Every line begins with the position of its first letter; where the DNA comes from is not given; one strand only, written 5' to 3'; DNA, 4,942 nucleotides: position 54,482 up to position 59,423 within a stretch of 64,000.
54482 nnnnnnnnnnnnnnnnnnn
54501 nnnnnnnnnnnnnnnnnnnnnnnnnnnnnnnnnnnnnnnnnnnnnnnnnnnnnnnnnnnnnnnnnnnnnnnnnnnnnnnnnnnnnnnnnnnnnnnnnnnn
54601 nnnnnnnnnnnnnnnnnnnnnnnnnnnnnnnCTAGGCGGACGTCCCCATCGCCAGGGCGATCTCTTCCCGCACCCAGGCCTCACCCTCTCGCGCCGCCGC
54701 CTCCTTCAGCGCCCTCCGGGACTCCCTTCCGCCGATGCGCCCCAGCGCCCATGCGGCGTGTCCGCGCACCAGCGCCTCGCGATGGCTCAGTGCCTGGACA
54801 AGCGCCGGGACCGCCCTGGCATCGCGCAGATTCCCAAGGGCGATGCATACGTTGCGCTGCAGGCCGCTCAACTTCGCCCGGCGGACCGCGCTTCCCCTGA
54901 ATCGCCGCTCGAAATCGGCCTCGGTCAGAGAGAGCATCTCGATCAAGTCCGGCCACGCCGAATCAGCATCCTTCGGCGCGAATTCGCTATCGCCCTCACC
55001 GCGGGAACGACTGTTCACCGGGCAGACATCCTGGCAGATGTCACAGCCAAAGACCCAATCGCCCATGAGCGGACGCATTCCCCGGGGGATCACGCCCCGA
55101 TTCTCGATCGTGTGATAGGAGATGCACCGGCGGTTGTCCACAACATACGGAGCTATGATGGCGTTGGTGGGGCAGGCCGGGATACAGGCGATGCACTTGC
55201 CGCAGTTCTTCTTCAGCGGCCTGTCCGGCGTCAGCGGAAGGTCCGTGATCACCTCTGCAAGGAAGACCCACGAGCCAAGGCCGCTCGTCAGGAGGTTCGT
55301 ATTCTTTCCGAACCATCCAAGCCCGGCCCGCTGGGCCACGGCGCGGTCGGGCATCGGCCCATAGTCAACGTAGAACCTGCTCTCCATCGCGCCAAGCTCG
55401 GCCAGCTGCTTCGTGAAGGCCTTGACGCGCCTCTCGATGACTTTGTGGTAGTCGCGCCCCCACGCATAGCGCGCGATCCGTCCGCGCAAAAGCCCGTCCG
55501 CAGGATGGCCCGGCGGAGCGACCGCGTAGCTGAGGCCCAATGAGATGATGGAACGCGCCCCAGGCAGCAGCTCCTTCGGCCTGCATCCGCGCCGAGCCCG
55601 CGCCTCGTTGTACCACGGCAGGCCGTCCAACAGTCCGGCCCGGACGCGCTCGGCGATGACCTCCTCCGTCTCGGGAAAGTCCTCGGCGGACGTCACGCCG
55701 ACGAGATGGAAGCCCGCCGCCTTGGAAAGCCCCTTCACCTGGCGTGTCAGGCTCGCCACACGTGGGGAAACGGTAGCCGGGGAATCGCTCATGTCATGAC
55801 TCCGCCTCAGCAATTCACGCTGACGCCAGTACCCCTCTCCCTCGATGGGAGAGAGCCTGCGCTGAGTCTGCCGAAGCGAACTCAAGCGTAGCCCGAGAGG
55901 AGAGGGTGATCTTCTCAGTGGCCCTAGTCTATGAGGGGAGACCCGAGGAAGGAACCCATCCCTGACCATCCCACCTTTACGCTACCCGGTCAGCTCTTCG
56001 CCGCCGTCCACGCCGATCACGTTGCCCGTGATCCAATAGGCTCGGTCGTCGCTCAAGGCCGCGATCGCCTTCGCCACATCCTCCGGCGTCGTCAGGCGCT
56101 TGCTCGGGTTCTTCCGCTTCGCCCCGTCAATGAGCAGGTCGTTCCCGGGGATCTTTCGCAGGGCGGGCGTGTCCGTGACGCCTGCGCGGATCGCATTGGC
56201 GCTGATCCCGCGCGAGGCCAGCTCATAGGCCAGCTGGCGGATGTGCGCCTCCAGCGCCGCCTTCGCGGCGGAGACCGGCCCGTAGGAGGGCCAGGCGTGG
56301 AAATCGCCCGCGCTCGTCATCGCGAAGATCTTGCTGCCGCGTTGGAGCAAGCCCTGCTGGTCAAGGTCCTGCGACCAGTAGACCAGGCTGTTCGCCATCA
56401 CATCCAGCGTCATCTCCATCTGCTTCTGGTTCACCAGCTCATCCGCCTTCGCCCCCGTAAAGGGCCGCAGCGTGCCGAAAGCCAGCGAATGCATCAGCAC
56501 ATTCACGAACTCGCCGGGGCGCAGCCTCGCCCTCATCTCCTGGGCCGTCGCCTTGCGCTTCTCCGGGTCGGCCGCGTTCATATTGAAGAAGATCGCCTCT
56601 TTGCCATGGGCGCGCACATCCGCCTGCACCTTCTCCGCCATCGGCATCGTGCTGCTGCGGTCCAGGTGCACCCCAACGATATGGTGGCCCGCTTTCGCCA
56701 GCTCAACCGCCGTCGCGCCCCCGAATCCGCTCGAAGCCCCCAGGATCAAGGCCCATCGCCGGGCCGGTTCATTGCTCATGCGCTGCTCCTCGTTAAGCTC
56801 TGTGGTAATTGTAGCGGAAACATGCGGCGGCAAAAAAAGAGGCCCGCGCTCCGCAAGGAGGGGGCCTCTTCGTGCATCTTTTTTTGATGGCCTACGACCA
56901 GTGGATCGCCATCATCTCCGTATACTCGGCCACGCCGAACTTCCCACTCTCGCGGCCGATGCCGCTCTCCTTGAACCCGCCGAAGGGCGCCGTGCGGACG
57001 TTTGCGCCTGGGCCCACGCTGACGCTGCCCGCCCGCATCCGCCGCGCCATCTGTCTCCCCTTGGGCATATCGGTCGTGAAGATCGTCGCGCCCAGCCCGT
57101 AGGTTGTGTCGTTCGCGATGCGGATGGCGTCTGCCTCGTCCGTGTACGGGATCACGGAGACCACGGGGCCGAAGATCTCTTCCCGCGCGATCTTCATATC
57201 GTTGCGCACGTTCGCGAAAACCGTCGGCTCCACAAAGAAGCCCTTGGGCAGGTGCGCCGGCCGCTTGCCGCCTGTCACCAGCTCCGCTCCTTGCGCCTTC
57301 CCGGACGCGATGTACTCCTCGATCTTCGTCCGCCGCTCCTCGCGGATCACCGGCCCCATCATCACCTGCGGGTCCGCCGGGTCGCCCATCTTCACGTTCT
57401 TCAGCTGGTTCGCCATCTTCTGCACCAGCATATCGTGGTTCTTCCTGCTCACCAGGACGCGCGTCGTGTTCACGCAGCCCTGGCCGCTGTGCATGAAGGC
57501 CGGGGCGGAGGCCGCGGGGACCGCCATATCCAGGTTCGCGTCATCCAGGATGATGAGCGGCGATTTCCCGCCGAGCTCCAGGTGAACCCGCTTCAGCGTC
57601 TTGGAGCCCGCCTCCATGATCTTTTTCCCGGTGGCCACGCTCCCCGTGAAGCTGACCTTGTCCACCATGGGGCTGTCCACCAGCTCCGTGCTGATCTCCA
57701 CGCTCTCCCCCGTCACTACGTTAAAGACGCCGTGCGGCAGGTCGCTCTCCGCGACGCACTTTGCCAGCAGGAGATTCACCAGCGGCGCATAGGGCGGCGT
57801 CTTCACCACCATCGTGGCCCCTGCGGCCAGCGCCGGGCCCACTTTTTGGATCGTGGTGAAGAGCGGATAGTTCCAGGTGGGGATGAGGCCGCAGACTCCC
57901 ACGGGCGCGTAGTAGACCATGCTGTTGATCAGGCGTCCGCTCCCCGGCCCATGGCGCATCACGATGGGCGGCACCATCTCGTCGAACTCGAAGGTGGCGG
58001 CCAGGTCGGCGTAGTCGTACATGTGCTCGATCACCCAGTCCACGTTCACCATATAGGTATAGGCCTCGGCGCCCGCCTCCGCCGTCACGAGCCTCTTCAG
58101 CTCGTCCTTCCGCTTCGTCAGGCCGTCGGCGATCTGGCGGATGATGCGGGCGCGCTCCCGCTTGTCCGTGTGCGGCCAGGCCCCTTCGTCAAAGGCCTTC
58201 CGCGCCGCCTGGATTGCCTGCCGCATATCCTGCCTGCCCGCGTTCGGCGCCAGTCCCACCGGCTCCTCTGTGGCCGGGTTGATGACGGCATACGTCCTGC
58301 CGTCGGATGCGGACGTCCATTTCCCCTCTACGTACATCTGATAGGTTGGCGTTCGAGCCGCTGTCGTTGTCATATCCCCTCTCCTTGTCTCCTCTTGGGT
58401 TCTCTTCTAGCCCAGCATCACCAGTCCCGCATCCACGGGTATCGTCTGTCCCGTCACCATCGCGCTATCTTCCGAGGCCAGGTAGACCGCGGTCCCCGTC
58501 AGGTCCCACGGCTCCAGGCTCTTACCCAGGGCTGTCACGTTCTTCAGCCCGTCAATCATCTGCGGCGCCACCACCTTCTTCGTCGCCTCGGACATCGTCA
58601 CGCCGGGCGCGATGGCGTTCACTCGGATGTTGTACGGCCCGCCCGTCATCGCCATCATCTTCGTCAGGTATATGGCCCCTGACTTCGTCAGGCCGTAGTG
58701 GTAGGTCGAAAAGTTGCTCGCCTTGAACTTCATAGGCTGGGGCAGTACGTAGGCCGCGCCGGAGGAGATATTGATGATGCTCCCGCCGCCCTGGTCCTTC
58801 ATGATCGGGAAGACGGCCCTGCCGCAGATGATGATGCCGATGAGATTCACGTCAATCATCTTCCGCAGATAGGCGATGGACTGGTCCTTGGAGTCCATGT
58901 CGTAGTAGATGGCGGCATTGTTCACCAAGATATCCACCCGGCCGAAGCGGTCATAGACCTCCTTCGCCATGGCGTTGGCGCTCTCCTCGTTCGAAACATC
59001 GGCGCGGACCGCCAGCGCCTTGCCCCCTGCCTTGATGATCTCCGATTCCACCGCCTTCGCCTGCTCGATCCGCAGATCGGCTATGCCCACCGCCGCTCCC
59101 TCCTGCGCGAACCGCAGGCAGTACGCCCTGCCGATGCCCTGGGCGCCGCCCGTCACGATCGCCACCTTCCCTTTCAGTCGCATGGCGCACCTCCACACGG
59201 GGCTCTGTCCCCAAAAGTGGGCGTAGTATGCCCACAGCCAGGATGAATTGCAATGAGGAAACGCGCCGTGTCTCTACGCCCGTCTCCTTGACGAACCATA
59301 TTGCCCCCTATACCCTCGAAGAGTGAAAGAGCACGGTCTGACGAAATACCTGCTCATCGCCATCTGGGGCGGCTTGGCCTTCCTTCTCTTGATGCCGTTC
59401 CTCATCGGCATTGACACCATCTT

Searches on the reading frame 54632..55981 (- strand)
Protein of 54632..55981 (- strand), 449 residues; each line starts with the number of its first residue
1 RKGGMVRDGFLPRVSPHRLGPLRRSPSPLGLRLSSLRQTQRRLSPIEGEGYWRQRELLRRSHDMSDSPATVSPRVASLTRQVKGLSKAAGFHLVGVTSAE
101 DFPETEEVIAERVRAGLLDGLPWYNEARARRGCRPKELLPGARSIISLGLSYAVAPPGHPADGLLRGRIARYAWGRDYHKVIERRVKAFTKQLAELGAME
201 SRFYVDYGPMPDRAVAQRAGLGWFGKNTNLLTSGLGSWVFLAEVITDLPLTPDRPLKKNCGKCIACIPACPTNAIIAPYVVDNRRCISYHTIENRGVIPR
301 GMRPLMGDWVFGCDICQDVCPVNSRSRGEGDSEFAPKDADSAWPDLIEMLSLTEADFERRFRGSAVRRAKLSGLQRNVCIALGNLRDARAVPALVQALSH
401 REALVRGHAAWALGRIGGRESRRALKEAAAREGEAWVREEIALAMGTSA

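Call 36: search_protein_families(library=pfam, proteins=[window:54632-55981:-], max_evalue=0.001)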
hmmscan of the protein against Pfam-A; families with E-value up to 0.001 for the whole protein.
window:54632-55981:- (449 aa): 6 families
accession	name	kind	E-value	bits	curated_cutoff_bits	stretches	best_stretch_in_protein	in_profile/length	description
PF13484.11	Fer4_16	-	4e-22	79.2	30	1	259-323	1-66/66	4Fe-4S double cluster binding domain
PF08331.15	QueG_DUF1730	-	2.5e-20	72.6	25.1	1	133-206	2-76/77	Epoxyqueuosine reductase QueG, DUF1730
PF13646.12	HEAT_2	-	8.6e-14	52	27.7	1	374-445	16-87/88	HEAT repeats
PF03130.22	HEAT_PBS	-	8.2e-08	32.5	20.9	0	380-400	7-27/27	PBS lyase HEAT-like repeat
PF13513.12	HEAT_EZ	-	2.3e-05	25.2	27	1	388-416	27-55/55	HEAT-like repeat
PF00514.29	Arm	-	7.7e-05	23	20.6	1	385-416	8-39/41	Armadillo/beta-catenin-like repeat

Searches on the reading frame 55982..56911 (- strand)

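Call 36: search_protein_families(library=pfam, proteins=[window:55982-56911:-], max_evalue=0.001)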
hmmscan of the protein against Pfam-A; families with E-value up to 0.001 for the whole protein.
window:55982-56911:- (309 aa): 4 families
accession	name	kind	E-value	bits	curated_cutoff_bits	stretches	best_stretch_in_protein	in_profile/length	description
PF13561.12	adh_short_C2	-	1.6e-43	149.5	27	1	58-304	1-234/236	Enoyl-(Acyl carrier protein) reductase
PF00106.31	adh_short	-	5.4e-23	81.9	26.6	1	53-254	2-190/195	short chain dehydrogenase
PF12241.14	Enoyl_reductase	-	9.7e-05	22.3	22.1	1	160-255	103-201/236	Trans-2-enoyl-CoA reductase catalytic region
PF12242.14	Eno-Rase_NADH_b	-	0.00013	22.1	23.4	1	41-87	32-77/79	NAD(P)H binding domain of trans-2-enoyl-CoA reductase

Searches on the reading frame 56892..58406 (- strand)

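Call 71: search_protein_families(library=pfam, proteins=[window:56892-58406:-], max_evalue=0.001)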
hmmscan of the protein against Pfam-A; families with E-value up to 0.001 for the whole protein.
window:56892-58406:- (504 aa): 1 family
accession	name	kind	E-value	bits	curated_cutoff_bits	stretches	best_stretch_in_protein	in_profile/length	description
PF00171.27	Aldedh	-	3.6e-153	510.8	23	1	30-500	1-460/461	Aldehyde dehydrogenase family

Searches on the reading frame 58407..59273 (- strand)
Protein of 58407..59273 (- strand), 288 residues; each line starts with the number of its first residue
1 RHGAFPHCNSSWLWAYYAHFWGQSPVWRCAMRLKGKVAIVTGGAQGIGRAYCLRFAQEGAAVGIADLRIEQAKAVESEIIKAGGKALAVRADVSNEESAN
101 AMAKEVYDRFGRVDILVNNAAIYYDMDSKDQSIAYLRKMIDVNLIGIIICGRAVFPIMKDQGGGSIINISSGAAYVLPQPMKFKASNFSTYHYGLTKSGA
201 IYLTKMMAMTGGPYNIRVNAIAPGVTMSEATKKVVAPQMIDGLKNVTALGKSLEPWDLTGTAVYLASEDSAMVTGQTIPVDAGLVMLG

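Call 71: search_protein_families(library=pfam, proteins=[window:58407-59273:-], max_evalue=0.001)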
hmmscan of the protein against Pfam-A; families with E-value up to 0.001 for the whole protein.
window:58407-59273:- (288 aa): 3 families
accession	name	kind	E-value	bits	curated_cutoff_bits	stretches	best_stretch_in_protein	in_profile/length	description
PF13561.12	adh_short_C2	-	2.5e-51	175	27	1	44-284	3-235/236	Enoyl-(Acyl carrier protein) reductase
PF00106.31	adh_short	-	2.7e-46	158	26.6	1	36-235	1-191/195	short chain dehydrogenase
PF08659.16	KR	-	2.4e-05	24.8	22.6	1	39-140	4-109/180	KR domain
